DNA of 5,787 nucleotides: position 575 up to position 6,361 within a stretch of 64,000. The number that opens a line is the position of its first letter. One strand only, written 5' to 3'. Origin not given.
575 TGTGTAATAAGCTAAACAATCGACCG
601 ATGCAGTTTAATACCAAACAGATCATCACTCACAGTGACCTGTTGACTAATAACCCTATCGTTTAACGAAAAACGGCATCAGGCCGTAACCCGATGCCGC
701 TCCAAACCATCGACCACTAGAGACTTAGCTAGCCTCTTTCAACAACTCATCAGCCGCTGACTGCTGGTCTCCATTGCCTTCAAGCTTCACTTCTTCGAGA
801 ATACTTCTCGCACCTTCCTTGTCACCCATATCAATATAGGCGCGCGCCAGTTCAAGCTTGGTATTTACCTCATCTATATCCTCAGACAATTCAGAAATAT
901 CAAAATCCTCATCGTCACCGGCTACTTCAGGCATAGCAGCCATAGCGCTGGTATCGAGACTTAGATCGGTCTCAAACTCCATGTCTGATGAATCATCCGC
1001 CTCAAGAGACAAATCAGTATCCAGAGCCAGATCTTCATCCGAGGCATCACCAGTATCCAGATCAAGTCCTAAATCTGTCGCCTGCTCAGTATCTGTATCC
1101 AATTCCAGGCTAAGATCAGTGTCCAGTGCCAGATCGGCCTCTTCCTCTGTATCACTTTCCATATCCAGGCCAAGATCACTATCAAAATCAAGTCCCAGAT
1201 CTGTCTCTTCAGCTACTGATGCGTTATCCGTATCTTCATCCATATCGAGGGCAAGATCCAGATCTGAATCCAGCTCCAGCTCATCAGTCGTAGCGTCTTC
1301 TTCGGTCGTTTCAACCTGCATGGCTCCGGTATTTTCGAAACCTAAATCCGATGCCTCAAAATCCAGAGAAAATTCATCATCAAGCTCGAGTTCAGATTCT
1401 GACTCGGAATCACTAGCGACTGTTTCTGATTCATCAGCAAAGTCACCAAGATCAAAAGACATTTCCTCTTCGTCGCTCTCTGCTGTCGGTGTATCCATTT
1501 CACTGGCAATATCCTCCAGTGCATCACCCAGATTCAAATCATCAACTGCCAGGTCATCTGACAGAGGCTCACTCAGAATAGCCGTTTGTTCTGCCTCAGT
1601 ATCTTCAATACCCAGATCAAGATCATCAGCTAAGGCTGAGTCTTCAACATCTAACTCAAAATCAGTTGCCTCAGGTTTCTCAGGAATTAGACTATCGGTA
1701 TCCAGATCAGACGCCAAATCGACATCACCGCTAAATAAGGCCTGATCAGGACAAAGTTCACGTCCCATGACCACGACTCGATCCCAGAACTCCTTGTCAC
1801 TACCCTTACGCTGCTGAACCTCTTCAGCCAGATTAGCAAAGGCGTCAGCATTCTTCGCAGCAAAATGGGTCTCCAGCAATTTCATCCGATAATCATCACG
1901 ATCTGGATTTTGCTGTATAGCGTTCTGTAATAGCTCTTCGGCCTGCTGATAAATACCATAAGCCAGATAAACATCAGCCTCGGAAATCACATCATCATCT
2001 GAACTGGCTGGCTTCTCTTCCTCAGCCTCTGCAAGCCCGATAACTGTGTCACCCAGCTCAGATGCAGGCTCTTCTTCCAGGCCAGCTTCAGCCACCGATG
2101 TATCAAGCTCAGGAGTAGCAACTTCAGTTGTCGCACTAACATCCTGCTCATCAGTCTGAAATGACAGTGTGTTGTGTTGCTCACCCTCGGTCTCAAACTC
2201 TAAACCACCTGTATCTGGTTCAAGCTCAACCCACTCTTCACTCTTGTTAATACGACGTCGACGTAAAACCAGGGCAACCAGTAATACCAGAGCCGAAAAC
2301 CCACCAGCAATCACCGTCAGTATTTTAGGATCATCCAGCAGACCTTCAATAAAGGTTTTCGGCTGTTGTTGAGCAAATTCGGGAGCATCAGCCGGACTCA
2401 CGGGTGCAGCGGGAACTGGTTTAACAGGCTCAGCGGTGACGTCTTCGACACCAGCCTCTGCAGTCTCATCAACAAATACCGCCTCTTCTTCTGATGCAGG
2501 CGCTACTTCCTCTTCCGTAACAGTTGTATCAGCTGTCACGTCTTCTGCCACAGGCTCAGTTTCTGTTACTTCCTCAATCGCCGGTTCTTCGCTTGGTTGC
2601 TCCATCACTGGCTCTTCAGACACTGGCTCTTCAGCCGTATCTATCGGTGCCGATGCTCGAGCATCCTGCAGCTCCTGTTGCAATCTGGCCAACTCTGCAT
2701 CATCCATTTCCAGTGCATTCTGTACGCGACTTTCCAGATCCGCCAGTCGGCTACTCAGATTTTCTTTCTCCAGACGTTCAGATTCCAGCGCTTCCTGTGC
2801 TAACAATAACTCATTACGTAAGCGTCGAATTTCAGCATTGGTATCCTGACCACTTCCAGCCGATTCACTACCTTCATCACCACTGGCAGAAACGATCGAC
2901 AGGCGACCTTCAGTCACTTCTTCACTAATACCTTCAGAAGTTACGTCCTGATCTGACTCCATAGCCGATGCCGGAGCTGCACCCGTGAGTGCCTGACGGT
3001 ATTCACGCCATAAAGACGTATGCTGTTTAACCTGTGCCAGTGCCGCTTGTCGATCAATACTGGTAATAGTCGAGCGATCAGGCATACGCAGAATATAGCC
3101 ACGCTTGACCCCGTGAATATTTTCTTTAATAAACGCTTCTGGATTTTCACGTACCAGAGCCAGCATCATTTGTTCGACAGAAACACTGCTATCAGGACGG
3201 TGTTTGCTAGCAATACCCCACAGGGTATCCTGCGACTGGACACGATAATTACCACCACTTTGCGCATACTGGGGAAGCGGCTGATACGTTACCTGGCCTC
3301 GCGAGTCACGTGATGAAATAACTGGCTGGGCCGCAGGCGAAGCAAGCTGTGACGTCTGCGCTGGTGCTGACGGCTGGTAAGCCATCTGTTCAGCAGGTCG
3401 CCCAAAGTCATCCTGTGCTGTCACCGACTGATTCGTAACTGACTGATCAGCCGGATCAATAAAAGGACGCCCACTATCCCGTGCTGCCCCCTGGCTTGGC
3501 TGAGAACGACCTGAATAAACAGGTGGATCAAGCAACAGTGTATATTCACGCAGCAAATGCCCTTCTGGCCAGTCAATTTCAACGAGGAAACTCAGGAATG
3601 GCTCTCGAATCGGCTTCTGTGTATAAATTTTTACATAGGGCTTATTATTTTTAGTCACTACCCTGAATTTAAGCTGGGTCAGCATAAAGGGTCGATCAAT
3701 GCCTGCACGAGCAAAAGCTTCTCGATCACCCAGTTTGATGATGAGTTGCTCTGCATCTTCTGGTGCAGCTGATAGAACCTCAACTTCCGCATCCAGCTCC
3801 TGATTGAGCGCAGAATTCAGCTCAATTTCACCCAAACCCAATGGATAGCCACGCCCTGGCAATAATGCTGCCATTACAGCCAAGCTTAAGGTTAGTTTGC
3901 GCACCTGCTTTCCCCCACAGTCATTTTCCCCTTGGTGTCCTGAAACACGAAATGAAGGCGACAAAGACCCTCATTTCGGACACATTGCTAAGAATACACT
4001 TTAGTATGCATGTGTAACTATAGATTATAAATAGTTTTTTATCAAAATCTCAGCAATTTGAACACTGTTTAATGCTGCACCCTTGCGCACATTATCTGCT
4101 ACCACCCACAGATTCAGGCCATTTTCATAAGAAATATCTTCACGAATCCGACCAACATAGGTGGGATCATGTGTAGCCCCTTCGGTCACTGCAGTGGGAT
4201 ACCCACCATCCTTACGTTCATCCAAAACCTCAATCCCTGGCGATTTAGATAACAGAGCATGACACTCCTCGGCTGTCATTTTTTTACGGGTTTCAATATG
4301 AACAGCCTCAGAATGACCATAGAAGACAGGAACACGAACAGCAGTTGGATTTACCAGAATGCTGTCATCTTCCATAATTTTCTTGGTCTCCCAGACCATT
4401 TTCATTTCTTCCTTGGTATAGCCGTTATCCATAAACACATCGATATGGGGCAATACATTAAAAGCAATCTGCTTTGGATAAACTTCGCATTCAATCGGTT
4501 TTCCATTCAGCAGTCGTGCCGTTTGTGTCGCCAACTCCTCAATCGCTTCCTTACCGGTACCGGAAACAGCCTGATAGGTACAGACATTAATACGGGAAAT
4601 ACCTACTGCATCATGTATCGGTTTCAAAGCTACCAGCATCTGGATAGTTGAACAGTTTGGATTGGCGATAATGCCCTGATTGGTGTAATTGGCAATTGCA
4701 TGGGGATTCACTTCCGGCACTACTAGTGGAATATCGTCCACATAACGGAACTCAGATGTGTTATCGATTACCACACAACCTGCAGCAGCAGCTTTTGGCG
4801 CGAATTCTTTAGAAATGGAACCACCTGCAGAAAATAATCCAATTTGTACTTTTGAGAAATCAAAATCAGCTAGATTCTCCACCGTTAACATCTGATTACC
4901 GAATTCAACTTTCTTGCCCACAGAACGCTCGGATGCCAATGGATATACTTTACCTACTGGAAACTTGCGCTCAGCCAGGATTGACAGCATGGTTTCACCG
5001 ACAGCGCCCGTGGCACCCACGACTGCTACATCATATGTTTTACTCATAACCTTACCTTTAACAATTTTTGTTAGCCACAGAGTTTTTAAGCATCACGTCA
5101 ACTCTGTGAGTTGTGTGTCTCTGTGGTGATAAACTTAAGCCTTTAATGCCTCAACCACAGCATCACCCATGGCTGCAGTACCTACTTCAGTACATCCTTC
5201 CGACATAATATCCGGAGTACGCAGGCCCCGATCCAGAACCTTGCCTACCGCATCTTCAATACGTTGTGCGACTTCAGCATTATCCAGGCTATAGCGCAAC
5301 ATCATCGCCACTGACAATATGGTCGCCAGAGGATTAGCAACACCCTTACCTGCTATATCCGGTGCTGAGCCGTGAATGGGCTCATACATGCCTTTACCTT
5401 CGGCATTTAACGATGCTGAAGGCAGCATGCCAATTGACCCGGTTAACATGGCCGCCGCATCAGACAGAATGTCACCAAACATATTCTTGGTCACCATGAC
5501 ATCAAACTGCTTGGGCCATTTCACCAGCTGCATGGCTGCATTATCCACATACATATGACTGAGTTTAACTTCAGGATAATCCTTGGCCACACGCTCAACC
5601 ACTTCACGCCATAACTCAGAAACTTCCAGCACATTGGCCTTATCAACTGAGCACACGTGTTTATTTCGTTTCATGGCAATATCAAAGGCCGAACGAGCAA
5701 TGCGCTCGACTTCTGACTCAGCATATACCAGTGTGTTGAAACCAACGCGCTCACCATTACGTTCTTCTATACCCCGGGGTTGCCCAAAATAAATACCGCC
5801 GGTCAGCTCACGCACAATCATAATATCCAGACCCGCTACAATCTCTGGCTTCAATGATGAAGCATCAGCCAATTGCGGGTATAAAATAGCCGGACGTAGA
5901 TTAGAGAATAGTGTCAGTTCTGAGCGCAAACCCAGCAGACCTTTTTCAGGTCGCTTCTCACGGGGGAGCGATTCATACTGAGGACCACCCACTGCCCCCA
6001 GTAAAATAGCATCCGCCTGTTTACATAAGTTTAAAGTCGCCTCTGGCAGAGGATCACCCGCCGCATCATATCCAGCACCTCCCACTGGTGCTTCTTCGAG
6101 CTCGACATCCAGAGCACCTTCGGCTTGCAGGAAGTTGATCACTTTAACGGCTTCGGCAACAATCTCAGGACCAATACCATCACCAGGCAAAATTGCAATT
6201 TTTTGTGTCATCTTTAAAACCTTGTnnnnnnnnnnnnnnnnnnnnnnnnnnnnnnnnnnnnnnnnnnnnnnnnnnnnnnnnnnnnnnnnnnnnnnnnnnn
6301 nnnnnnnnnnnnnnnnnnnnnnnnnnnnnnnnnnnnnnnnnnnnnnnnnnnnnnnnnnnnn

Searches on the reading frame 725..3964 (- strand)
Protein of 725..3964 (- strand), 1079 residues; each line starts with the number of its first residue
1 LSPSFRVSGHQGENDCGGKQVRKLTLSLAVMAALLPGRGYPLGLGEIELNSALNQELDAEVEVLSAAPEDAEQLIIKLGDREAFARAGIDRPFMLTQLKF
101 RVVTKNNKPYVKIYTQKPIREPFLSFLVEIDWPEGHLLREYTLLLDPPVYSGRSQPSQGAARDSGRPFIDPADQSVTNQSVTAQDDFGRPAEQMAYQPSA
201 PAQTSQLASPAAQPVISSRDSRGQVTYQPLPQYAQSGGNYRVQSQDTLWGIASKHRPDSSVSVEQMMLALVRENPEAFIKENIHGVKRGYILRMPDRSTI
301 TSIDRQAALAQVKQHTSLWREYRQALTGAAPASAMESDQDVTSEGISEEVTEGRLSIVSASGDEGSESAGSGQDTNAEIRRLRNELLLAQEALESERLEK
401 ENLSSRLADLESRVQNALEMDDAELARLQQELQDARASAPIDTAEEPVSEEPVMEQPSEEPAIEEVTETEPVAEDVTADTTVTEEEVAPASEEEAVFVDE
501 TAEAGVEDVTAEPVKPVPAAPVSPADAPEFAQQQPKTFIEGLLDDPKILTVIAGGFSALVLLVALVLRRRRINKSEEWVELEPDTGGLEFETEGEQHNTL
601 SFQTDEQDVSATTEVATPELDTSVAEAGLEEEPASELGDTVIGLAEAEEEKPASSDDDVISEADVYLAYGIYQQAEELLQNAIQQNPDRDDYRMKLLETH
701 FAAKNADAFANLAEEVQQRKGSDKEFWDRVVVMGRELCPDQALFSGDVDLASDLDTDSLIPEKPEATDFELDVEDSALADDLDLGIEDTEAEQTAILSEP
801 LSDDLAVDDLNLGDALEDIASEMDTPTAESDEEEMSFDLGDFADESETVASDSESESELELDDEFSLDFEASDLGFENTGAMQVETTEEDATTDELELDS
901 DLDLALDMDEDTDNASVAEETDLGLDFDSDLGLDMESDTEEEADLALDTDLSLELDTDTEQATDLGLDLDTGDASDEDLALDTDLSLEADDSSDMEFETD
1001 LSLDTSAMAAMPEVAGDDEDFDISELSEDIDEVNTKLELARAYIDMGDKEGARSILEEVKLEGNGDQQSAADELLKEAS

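Call 26: search_protein_families(library=pfam, proteins=[window:725-3964:-], max_evalue=0.00001)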
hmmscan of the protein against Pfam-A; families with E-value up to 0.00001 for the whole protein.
window:725-3964:- (1079 aa): 2 families
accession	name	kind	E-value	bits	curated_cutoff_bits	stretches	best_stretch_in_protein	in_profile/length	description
PF25800.1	FimV_N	-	3e-38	130.7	27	1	42-148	1-108/108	FimV N-terminal domain Ig-like domain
PF14559.12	TPR_19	-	5.5e-09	36.7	25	0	667-727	2-62/68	Tetratricopeptide repeat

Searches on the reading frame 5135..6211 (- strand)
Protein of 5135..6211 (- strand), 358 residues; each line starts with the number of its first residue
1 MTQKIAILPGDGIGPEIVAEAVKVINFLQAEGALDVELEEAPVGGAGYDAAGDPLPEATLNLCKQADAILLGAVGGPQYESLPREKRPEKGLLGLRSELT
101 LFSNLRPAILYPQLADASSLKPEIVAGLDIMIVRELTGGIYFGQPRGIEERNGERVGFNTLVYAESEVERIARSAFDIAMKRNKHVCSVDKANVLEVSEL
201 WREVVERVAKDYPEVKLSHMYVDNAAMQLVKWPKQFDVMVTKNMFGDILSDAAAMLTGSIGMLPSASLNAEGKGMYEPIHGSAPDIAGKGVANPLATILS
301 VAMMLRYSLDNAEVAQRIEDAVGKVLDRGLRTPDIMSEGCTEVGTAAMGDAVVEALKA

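Call 26: search_protein_families(library=pfam, proteins=[window:5135-6211:-], max_evalue=0.00001)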
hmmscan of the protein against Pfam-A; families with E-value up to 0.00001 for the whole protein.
window:5135-6211:- (358 aa): 1 family
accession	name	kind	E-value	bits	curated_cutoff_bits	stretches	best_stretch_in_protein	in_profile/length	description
PF00180.25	Iso_dh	-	2e-142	475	27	1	4-352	1-348/348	Isocitrate/isopropylmalate dehydrogenase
